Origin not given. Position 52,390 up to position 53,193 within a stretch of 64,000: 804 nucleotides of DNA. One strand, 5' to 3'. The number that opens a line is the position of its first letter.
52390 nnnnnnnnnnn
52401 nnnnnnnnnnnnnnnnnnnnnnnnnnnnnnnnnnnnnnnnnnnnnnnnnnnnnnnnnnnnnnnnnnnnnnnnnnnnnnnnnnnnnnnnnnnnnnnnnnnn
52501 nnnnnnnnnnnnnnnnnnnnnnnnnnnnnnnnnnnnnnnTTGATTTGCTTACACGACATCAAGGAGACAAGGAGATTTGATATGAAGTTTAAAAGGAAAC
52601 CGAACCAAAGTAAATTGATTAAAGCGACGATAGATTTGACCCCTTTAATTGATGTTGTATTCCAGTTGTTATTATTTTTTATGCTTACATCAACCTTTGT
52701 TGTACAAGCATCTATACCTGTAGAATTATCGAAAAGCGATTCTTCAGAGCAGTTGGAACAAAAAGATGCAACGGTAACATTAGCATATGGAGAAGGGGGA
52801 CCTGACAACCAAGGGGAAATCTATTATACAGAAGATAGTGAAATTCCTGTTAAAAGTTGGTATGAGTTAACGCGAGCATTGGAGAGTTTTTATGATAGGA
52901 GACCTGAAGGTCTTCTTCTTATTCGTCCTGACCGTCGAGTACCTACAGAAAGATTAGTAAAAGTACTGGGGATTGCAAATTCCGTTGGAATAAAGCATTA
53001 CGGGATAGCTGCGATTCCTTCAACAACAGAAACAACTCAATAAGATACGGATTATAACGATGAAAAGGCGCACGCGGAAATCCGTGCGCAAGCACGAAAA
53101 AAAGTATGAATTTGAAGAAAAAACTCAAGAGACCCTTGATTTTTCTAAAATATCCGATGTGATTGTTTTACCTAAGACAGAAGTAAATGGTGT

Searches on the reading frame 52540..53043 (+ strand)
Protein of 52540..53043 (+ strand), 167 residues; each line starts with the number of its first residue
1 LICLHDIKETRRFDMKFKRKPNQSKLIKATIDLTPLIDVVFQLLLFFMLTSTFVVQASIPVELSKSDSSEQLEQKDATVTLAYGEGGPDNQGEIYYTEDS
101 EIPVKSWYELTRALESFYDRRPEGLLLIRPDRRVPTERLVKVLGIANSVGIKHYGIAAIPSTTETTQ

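Call 71: search_protein_families(library=pfam, proteins=[window:52540-53043:+], max_evalue=0.0001)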
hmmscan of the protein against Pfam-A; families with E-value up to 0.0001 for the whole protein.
window:52540-53043:+ (167 aa): 1 family
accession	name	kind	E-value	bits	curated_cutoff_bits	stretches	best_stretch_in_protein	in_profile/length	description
PF02472.21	ExbD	-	7.1e-24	84.7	25.4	1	29-158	6-125/128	Biopolymer transport protein ExbD/TolR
